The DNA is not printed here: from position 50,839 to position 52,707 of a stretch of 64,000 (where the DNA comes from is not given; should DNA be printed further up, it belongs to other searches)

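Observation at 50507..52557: GT4 glycosyltransferase fused to a NUDIX hydrolase, behind a 480-bp AT-rich spacer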

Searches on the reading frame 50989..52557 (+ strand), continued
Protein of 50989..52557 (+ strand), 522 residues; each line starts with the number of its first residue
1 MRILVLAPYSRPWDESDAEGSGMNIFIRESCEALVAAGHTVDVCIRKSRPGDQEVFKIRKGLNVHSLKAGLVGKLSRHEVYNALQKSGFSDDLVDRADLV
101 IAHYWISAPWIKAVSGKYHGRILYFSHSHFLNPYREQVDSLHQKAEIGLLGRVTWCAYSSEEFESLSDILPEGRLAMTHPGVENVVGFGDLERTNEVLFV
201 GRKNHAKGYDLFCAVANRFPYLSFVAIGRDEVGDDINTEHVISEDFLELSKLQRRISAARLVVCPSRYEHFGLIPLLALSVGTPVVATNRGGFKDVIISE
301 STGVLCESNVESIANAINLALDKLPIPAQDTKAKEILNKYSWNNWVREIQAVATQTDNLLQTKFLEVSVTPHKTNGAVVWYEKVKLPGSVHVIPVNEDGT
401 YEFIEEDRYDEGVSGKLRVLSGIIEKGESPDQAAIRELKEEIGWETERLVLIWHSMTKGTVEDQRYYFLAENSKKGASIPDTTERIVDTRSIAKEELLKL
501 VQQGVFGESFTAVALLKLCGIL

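Call 56: search_protein_representatives(alignment_id=A2)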
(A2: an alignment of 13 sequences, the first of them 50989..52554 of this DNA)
Query: 13 sequences, 523 profile positions. Proteins with E-value up to 0.001 (for the whole library): 139969; up to 1e-10: 11125; up to 1e-30: 31. The best 150 are listed.
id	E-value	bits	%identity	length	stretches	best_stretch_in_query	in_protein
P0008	1.5e-234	796.0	-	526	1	1-522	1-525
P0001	7.3e-234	793.8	-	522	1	1-520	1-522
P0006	1.2e-231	786.4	-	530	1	1-522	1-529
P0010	1.1e-224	763.5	-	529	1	1-523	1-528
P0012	1.1e-218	743.7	-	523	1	1-521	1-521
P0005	2.2e-215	732.8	-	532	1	1-520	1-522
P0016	8.5e-202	688.0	-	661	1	1-522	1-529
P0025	1.8e-181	620.9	-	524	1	1-520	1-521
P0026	7.4e-168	576.0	-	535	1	1-521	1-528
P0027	6.6e-158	543.1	-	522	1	1-519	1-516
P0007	3.4e-145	501.2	-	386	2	329-522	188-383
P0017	5.5e-135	467.5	-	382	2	1-186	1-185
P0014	1.8e-120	419.6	-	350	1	177-522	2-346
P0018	1.1e-116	407.1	-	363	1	1-348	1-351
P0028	1.6e-115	403.3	-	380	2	1-181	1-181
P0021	2.8e-104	366.2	-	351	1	1-354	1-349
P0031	1.3e-79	284.8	-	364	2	330-522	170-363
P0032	2.2e-74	267.5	-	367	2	339-517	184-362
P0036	1.3e-38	149.5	-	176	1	356-521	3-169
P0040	1.3e-33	133.0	-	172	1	356-520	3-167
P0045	2.6e-30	122.1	-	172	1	354-521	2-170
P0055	1.6e-28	116.2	-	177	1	355-521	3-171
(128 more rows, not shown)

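Call 58: fold_search(model_id=the predicted structure, library=pdb)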
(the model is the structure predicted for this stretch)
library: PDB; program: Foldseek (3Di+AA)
matches with E <= 10: 1497; with E <= 0.001: 651
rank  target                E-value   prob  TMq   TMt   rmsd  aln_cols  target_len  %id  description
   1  3c48_B                5.0e-18  1.00  0.35  0.44  11.1       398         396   21  Structure of the retaining glycosyltransferase MshA: The first step in mycothiol biosynthesis. Organism: Corynebacteri (released 2008-03-25)
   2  6kih_B                1.0e-17  1.00  0.58  0.75   3.8       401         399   23  Sucrose-phosphate synthase (tll1590) from Thermosynechococcus elongatus (released 2020-05-27)
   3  6kih_A                1.8e-17  1.00  0.57  0.73   3.9       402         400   23  Sucrose-phosphate synthase (tll1590) from Thermosynechococcus elongatus (released 2020-05-27)
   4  3c48_A                3.1e-17  1.00  0.35  0.44  10.8       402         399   21  Structure of the retaining glycosyltransferase MshA: The first step in mycothiol biosynthesis. Organism: Corynebacteri (released 2008-03-25)
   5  3c4q_A                3.6e-17  1.00  0.55  0.71   5.0       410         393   20  Structure of the retaining glycosyltransferase MshA : The first step in mycothiol biosynthesis. Organism : Corynebacte (released 2008-04-01)
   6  3c4q_B                1.1e-16  1.00  0.56  0.73   4.6       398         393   21  Structure of the retaining glycosyltransferase MshA : The first step in mycothiol biosynthesis. Organism : Corynebacte (released 2008-04-01)
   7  2bis_A                1.2e-14  1.00  0.52  0.61   5.9       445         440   17  Structure of glycogen synthase from Pyrococcus abyssi (released 2005-11-28)
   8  6tvp_A                1.5e-14  1.00  0.53  0.69   4.6       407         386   21  Structure of Mycobacterium smegmatis alpha-maltose-1-phosphate synthase GlgM (released 2020-04-22)
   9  6tvp_B                1.7e-14  1.00  0.51  0.66   4.9       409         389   22  Structure of Mycobacterium smegmatis alpha-maltose-1-phosphate synthase GlgM (released 2020-04-22)
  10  3fro_A                4.5e-14  1.00  0.53  0.61   5.9       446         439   17  Crystal structure of Pyrococcus abyssi glycogen synthase with open and closed conformations (released 2010-01-12)
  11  3l01_A                1.3e-13  1.00  0.53  0.63   5.6       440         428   16  Crystal structure of monomeric glycogen synthase from Pyrococcus abyssi (released 2010-12-29)
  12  9v0l                  1.8e-13  1.00  0.49  0.69   5.7       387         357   16  UDP-binding PsBGluT, a tetrahydrobiopterin glucosyltransferase from Pseudanabaena sp. Chao 1811 (released 2025-11-26)
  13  9v0w_B                5.0e-13  1.00  0.47  0.65   5.4       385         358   16  UDP-Glc:tetrahydrobiopterin glucosyltransferase from Pseudanabaena sp. Chao 1811 (released 2025-11-26)
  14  2r60                  6.4e-13  1.00  0.42  0.47   8.1       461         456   16  Structure of apo Sucrose Phosphate Synthase (SPS) of Halothermothrix orenii (released 2008-06-10)
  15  8dvz                  7.1e-13  1.00  0.52  0.70   4.9       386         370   14  Structure of the Campylobacter concisus glycosyltransferase PglA R282V variant (released 2024-01-17)
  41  8wv3_D                1.6e-11  1.00  0.25  0.68   3.6       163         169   23  NUDIX hydrolase from Bacillus methanolicus (released 2024-10-30)
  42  8wv3_A                1.8e-11  1.00  0.27  0.73   3.5       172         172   24  NUDIX hydrolase from Bacillus methanolicus (released 2024-10-30)
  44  8wv3_E                1.9e-11  1.00  0.26  0.65   4.5       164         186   24  NUDIX hydrolase from Bacillus methanolicus (released 2024-10-30)
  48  9jax_A                2.2e-11  1.00  0.27  0.70   3.2       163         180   24  Crystal structure of NUDIX hydrolase from Bacillus methanolicus (released 2025-09-03)
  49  9jax_B                2.2e-11  1.00  0.25  0.65   3.6       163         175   24  Crystal structure of NUDIX hydrolase from Bacillus methanolicus (released 2025-09-03)
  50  8zr8_A                2.3e-11  1.00  0.26  0.68   3.4       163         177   24  The Crystal Structure of Nudix Hydrolase from Bacillus methanolicus C1 (released 2025-06-04)
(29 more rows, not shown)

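Call 59: find_encoding_contigs(protein=P0036, flank=6000, max_places=2)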
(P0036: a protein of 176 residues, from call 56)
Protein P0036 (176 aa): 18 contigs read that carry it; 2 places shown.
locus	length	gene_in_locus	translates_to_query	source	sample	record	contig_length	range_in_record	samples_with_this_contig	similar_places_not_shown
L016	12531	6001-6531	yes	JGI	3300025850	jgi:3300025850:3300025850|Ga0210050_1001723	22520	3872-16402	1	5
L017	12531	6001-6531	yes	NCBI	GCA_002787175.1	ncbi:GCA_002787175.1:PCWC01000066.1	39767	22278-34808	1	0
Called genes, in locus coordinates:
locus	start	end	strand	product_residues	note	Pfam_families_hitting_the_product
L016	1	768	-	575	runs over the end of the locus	-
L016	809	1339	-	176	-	-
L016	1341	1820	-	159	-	-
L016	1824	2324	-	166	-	PF07963:N_methyl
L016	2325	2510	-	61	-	-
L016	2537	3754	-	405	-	PF00482:T2SSF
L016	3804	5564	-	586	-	PF05157:MshEN, PF00437:T2SSE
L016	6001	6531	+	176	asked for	PF00293:NUDIX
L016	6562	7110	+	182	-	-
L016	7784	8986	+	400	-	PF01941:AdoMet_Synthase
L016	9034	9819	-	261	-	PF00459:Inositol_P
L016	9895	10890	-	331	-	-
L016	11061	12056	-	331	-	-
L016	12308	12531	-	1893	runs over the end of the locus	PF07705:CARDB, PF00041:fn3 (faint), PF16655:PhoD_N (faint), PF07705:CARDB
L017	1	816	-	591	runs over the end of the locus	-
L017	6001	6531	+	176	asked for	PF00293:NUDIX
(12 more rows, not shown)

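Call 60: find_encoding_contigs(protein=P0031, flank=6000, max_places=2)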
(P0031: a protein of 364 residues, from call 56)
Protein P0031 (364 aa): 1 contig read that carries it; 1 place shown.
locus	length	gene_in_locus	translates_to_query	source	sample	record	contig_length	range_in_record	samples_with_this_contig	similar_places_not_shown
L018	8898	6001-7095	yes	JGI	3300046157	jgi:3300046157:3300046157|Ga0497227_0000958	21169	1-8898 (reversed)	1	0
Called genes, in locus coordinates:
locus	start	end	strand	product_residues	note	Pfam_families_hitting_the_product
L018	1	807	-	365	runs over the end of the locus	PF01926:MMR_HSR1, PF02421:FeoB_N (weak), PF06071:YchF-GTPase_C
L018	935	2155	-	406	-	PF00579:tRNA-synt_1b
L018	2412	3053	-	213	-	-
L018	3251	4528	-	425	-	PF00675:Peptidase_M16, PF05193:Peptidase_M16_C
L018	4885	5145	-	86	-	-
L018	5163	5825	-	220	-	-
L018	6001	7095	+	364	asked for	PF00293:NUDIX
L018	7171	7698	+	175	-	-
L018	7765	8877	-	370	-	PF07995:GSDH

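Call 65: find_homologous_proteins(query=A3, max_evalue=0.001)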
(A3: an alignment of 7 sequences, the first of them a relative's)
Query A3 (7 sequences) (283 aa, profile of the alignment): 9 proteins with E <= 0.001 among 8000 candidates.
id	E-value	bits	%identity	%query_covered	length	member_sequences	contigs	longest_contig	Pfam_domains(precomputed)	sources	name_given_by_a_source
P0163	3.7e-109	383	100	100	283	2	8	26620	-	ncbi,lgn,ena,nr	ncbi:hypothetical protein KC926_02400 [Candidatus Kaiserbacteria bacterium]|nr:hypothetical protein 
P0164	9.5e-98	345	25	75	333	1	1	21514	-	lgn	-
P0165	3.1e-84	301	33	98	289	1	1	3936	-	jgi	-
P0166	4.8e-84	300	60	96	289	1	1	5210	-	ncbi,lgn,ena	-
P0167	7.4e-78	280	34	95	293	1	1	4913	-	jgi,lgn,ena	-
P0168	1.1e-76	276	47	95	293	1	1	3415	-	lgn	-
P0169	4.6e-74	267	42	94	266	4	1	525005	-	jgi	jgi:hypothetical protein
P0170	1.5e-64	236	30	96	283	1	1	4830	-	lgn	-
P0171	1.2e-18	86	25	93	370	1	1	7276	-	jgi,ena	-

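Call 68: list_cluster_members(proteins=[P0001, P0036, P0040, P0045, P0055, P0025, P0026, P0027, P0028, P0032])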
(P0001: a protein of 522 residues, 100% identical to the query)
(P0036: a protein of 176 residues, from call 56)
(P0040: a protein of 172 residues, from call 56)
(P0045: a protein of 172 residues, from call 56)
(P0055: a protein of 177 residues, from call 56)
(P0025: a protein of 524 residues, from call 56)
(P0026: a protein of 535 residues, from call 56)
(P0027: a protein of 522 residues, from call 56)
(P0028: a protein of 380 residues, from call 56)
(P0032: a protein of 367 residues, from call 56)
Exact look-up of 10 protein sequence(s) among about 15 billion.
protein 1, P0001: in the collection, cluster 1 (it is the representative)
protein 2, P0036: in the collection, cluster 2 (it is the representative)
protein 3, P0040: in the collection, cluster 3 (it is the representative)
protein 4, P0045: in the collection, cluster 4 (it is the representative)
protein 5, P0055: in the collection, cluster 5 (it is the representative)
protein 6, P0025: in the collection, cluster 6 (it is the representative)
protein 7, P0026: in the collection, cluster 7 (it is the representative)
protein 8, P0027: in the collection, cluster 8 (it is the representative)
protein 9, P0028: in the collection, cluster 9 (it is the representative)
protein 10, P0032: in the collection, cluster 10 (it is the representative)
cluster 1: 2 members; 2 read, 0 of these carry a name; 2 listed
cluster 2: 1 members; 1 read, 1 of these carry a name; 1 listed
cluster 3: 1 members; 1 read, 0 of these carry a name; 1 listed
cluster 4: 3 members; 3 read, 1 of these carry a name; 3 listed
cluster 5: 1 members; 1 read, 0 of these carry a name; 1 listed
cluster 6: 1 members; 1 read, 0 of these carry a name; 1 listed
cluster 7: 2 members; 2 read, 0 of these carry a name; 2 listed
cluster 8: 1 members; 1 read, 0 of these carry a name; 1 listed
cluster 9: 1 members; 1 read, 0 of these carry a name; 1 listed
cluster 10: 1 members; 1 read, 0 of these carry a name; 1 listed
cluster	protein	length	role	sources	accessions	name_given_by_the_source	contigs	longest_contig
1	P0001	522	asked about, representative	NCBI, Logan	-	-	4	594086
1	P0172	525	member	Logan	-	-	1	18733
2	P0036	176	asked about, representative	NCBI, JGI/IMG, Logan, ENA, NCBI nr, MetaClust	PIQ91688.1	MAG: hypothetical protein COV70_02440 [Parcubacteria group bacterium ... | \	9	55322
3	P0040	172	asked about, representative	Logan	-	-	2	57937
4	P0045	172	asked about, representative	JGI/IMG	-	8-oxo-dGTP pyrophosphatase MutT (NUDIX family)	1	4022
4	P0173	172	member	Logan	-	-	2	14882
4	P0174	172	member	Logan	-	-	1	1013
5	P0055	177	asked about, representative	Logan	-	-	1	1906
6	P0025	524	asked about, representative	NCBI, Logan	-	-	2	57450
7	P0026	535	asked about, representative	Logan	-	-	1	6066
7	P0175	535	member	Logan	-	-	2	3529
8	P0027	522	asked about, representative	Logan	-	-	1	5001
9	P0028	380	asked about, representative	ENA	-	-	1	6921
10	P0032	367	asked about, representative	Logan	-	-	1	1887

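Call 69: find_encoding_contigs(protein=P0172, flank=8000, max_places=2)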
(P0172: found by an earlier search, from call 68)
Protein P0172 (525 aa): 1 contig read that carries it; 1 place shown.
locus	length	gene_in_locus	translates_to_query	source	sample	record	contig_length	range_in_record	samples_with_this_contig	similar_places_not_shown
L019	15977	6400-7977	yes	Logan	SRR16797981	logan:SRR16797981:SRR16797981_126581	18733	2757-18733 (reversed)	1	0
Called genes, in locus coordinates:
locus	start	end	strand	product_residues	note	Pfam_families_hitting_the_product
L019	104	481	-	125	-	-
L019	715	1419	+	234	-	PF00215:OMPdecase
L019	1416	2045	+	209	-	PF00156:Pribosyltran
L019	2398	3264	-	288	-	PF01636:APH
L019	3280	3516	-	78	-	PF00462:Glutaredoxin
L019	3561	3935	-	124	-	PF04977:DivIC (weak)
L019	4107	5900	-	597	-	PF00009:GTP_EFTU, PF01926:MMR_HSR1 (faint), PF03144:GTP_EFTU_D2 (weak), PF14492:EFG_III (weak), PF00679:EFG_C, PF06421:LepA_C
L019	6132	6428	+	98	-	-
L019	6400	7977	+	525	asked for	PF13439:Glyco_transf_4, PF13579:Glyco_trans_4_4 (weak), PF00534:Glycos_transf_1, PF13692:Glyco_trans_1_4, PF20706:GT4-conflict, PF00293:NUDIX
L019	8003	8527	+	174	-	-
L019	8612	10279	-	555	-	PF03023:MurJ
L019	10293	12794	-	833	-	PF13431:TPR_17 (faint), PF21033:RMD1-3 (faint), PF12895:ANAPC3 (faint), PF13414:TPR_11 (faint), PF00515:TPR_1 (faint), PF07719:TPR_2 (faint), PF13181:TPR_8 (faint), PF14559:TPR_19, +5 more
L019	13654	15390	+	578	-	PF00496:SBP_bac_5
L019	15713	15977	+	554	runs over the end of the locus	PF00753:Lactamase_B, PF23023:Anti-Pycsar_Apyc1 (faint), PF12706:Lactamase_B_2, PF22505:RNase_J_b_CASP, PF17770:RNase_J_C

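Call 70: find_encoding_contigs(protein=P0001, flank=4000, max_places=4)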
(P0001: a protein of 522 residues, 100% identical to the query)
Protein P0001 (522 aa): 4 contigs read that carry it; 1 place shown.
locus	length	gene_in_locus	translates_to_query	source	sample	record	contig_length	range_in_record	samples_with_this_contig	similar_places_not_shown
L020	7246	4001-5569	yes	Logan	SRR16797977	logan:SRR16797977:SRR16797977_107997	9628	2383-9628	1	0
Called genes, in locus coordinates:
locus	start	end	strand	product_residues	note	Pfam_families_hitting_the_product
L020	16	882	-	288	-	PF01636:APH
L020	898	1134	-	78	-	PF00462:Glutaredoxin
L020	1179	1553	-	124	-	PF04977:DivIC (weak)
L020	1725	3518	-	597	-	PF00009:GTP_EFTU, PF01926:MMR_HSR1 (faint), PF03144:GTP_EFTU_D2, PF14492:EFG_III (weak), PF00679:EFG_C, PF06421:LepA_C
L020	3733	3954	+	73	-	-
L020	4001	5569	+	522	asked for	PF13439:Glyco_transf_4, PF13579:Glyco_trans_4_4 (weak), PF00534:Glycos_transf_1, PF13692:Glyco_trans_1_4, PF20706:GT4-conflict, PF00293:NUDIX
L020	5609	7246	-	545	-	?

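Call 73: search_protein_families(library=padloc, proteins=[window:50989-52554:+, P0163, L019:8003-8524:+, L011:6012-7166:+, L011:5599-6012:+], max_evalue=0.01)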
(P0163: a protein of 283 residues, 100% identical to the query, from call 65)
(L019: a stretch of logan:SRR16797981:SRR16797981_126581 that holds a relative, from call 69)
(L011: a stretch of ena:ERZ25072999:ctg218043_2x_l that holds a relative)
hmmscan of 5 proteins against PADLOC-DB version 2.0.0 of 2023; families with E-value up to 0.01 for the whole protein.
window:50989-52554:+ (522 aa): 1 family
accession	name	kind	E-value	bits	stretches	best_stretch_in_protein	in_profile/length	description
PDLC04899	PDC-S07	-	0.00023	18.8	1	422-447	40-65/135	-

P0163 (283 aa): 0 families

L019:8003-8524:+ (174 aa): 0 families

L011:6012-7166:+ (385 aa): 0 families

L011:5599-6012:+ (138 aa): 0 families

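Call 74: search_protein_families(library=phrogs, proteins=[window:50989-52554:+, P0163, L019:8003-8524:+], max_evalue=0.01)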
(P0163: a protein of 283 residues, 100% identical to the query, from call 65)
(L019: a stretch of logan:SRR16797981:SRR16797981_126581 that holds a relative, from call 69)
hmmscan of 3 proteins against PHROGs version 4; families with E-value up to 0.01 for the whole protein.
window:50989-52554:+ (522 aa): 7 families
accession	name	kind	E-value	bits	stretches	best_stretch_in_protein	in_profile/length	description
phrog_26352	-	unknown function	1e-09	38.8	1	20-295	22-275/346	-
phrog_2170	-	moron, auxiliary metabolic gene and host takeover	1.2e-09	38.7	1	198-353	183-369/374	glycosyltransferase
phrog_1198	-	other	1.8e-07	32.2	1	415-470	64-123/253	MutT/NUDIX hydrolase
phrog_1185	-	other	2.1e-05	25.1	1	422-448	186-212/301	nudix hydrolase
phrog_19657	-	other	3.3e-05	24.9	1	414-449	58-93/176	nudix hydrolase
phrog_4356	-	moron, auxiliary metabolic gene and host takeover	0.00034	21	1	239-306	174-233/307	glycosyltransferase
phrog_15528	-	head and packaging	0.00069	19.1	1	421-452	549-580/794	portal protein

P0163 (283 aa): 0 families

L019:8003-8524:+ (174 aa): 2 families
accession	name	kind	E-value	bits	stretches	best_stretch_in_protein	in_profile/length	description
phrog_395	-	other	0.00018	22.4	1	4-58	9-65/373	cytidyltransferase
phrog_3041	-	other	0.00051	19.5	1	5-61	49-110/678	cytidyltransferase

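Call 75: predict_structure(alignment_id=A5)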
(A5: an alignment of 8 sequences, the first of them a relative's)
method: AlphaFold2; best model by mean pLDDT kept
length: 283 residues; sequences in the alignment: 8
mean_pLDDT: 91.6   pTM: 0.88
mean pLDDT of the five models: 91.6, 90.5, 89.9, 89.7, 89.2
residues with pLDDT >= 90: 238; 70-90: 29; 50-70: 8; < 50: 8
segments of 3 or more residues with pLDDT < 50: 170-175
pLDDT, mean of each block of 10 residues (from residue 1): 68 88 95 95 92 97 93 91 94 95 91 96 95 97 96 93 78 59 93 96 95 97 96 97 94 92 92 97 82
secondary structure, 60 per line:
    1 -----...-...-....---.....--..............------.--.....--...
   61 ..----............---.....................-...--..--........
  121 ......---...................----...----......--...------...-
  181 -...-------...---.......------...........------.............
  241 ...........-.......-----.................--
elements in order: E14-17 E21-25 H28-41 E51-55 E58-62 H69-78 H82-102 H113-126 H130-148 E153-155 E163-165 E182-184 E192-194 H198-204 H211-221 H228-251 H253-259 H265-281
